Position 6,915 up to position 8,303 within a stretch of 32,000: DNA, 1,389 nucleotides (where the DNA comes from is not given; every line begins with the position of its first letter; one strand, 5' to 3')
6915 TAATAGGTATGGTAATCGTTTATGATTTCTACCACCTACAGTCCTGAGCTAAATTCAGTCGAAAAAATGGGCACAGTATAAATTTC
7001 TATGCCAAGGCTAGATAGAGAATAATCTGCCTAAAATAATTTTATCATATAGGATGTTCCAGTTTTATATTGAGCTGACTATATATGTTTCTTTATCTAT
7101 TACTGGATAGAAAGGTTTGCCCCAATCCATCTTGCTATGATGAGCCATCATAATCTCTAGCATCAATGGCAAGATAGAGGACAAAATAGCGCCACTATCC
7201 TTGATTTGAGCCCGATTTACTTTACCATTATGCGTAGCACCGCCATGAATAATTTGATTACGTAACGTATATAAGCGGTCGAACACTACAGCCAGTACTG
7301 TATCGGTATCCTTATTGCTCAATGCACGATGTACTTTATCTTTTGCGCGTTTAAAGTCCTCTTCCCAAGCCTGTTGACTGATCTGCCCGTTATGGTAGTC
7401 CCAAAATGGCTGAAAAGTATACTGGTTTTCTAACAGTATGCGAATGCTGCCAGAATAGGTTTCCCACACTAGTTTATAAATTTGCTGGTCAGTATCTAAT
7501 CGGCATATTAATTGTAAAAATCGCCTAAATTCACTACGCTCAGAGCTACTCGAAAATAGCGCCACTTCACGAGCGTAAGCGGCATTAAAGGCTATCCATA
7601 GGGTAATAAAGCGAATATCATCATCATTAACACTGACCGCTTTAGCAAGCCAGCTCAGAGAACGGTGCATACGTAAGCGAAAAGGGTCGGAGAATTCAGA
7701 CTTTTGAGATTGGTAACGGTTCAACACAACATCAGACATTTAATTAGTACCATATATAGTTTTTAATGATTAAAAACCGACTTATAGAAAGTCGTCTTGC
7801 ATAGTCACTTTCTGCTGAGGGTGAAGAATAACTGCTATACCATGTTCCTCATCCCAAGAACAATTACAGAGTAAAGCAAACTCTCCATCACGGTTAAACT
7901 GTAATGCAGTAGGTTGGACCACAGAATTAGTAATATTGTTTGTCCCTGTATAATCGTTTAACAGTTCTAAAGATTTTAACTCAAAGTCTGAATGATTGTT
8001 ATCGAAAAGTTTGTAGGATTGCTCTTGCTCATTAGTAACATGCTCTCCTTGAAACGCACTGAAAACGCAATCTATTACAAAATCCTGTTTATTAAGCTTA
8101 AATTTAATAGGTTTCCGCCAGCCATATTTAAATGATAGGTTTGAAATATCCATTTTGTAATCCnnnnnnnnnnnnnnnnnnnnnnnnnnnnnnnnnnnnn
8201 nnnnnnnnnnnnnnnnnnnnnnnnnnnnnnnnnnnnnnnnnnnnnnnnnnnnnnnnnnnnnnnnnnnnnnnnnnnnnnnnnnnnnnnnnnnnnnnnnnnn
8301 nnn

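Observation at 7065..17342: Eight-gene WYL-headed operon joining two dynamin-like GTPases, a tail-anchored membrane protein, a membrane-embedded HerA/FtsK-type ATPase, an HNH/EndoVII nuclease with immunity-like partner and a HEPN protein: candidate undescribed conflict system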

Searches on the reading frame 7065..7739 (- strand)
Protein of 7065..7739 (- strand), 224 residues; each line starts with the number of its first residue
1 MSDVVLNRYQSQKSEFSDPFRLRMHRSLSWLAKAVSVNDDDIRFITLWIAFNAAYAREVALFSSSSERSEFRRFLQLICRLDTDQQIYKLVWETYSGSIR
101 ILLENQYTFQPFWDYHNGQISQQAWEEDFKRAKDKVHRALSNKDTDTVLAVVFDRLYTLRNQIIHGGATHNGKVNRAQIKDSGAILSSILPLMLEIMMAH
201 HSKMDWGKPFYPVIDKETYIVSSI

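Call 3: search_protein_families(library=pfam, proteins=[window:7065-7739:-], max_evalue=0.1)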
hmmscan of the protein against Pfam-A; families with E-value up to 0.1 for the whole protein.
window:7065-7739:- (224 aa): 0 families

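Call 4: search_protein_families(library=padloc, proteins=[window:7065-7739:-], max_evalue=0.1)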
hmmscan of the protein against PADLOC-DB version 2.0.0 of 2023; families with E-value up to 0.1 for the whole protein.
window:7065-7739:- (224 aa): 3 families
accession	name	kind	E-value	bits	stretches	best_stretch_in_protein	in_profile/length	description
PDLC01825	CARF2--CARF_HEPN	-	0.0083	13.1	1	120-178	308-363/382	-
PDLC01687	Csx1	-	0.0085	14.1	1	122-172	83-131/152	Csx1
PDLC01824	CARF2--CARF_HEPN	-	0.01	13.3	1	121-173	310-354/376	-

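Call 5: search_protein_families(library=ncbifam, proteins=[window:7065-7739:-], max_evalue=0.1)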
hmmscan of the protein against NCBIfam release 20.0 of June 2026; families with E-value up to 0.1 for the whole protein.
window:7065-7739:- (224 aa): 1 family
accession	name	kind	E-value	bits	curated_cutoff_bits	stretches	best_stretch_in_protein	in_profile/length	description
NF010007.0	PRK13480.1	equivalog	0.048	12.7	460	1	192-221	242-270/314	3'-5' exoribonuclease YhaM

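Call 39: search_solved_structures(query=A1, max_evalue=10, show_alignments=2)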
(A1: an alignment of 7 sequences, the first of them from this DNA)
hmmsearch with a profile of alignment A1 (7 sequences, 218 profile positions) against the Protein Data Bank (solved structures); distinct sequences matched with E-value up to 10: 0.

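Call 40: search_protein_families(library=pfam, alignment_id=A1, max_evalue=10)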
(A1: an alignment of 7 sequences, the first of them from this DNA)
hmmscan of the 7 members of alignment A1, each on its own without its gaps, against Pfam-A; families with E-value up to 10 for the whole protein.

A. member 1, seq(224 aa): 1 family
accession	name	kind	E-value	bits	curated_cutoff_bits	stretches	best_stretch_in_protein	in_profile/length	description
PF18735.6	HEPN_RiboL-PSP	-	0.19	12.1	28.4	1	124-181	105-173/191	RiboL-PSP-HEPN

B. families by the number of members that match (of 7 scanned): 7 families
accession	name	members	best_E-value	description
PF18735.6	HEPN_RiboL-PSP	6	0.0015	RiboL-PSP-HEPN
PF18632.6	DUF5630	1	0.015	Family of unknown function (DUF5630)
PF16889.11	Hepar_II_III_N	1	0.016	Heparinase II/III N-terminus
PF18739.6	HEPN_Apea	1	0.031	Apea-like HEPN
PF18737.6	HEPN_MAE_28990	1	0.042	MAE_28990/MAE_18760-like HEPN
PF04392.18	ABC_sub_bind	1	0.073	ABC transporter substrate binding protein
PF02020.24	W2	1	1.1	eIF4-gamma/eIF5/eIF2-epsilon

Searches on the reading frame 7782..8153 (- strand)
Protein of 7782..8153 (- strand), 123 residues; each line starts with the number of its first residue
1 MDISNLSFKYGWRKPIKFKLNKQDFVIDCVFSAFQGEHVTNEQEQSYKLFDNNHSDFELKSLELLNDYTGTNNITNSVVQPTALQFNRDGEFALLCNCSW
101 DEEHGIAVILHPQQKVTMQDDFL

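Call 3: search_protein_families(library=pfam, proteins=[window:7782-8153:-], max_evalue=0.1)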
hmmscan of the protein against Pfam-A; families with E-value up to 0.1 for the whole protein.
window:7782-8153:- (123 aa): 1 family
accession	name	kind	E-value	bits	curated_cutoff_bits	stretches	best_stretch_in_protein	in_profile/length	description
PF22481.1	DUF6985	-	4e-11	44.1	24.5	2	88-117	111-139/148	Domain of unknown function (DUF6985)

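Call 4: search_protein_families(library=padloc, proteins=[window:7782-8153:-], max_evalue=0.1)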
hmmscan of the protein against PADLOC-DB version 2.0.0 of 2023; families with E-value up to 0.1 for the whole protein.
window:7782-8153:- (123 aa): 0 families

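Call 5: search_protein_families(library=ncbifam, proteins=[window:7782-8153:-], max_evalue=0.1)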
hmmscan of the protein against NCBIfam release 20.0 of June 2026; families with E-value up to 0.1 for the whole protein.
window:7782-8153:- (123 aa): 0 families

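Call 74: find_homologous_proteins(query=window:7782-8153:-, max_evalue=0.001)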
Query window:7782-8153:- (123 aa): 12 proteins with E <= 0.001 among 13 candidates.
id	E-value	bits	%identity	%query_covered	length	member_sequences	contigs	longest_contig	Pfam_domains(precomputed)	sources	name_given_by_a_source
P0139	2.1e-73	262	94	100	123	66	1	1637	PF22481.2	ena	-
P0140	1.6e-64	233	83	100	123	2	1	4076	PF22481.2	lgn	-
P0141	6.4e-63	228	80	100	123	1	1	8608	PF22481.2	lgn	-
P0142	9.8e-55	202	95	79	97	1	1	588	-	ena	-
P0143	8.8e-43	163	57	100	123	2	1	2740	PF22481.2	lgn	-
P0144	2.4e-40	155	59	100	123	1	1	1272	PF22481.2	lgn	-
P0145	1.5e-32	130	50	100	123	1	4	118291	PF22481.2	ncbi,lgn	ncbi:TPA: hypothetical protein ACPDW5_000054 [Pasteurella multocida]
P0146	1.5e-32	130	50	100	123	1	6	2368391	PF22481.2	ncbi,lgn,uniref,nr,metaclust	ncbi:hypothetical protein M8853_09540 [Pasteurella multocida]|uniref:DUF6985 domain-containing prote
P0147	9.5e-32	127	50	100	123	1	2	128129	PF22481.2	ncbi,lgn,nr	ncbi:TPA: hypothetical protein QB349_001525 [Pasteurella multocida]|nr:hypothetical protein [Pasteur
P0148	5.7e-31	125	50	100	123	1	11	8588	PF22481.2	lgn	-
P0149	2.6e-30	123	50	100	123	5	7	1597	PF22481.2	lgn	-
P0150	1.1e-29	121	48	98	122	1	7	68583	PF22481.2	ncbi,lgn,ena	-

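Call 75: find_encoding_contigs(protein=P0146, flank=10000, max_places=2)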
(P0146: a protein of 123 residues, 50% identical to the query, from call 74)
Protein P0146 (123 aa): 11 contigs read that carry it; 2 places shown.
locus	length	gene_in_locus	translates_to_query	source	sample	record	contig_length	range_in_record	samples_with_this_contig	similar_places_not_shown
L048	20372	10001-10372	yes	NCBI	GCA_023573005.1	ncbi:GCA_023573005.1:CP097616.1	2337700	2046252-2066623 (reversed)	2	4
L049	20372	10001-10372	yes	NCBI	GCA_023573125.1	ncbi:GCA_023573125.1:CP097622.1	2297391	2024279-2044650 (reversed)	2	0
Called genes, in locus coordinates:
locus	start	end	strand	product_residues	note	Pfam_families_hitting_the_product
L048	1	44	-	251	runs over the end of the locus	PF02463:SMC_N (faint), PF00005:ABC_tran, PF13304:AAA_21 (weak)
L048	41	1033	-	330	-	PF01032:FecCD, PF00950:ABC-3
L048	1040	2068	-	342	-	PF01497:Peripla_BP_2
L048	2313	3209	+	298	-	PF08220:HTH_DeoR (weak), PF08279:HTH_11 (weak), PF13280:WYL, PF25583:WCX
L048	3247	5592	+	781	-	PF00350:Dynamin_N, PF01926:MMR_HSR1 (faint)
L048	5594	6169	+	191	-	-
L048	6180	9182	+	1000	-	PF00437:T2SSE (weak), PF01580:FtsK_SpoIIIE (weak), PF01935:DUF87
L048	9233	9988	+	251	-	PF12639:Colicin-DNase, PF14414:WHH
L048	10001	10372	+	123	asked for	PF22481:DUF6985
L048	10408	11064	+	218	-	-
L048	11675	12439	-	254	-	PF00535:Glycos_transf_2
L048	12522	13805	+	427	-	PF04413:Glycos_transf_N, PF00534:Glycos_transf_1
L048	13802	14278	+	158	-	PF01467:CTP_transf_like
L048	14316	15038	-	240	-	PF06293:Kdo, PF01163:RIO1, PF19974:TCAD9 (weak)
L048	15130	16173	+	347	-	PF01075:Glyco_transf_9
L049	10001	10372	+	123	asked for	PF22481:DUF6985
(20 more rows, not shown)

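Call 105: search_dna_similar(query=window:7782-8153:-, collection=phages, mode=protein, max_evalue=0.001, max_rows=10)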
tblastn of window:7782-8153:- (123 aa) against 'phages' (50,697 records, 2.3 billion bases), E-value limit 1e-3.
No match.
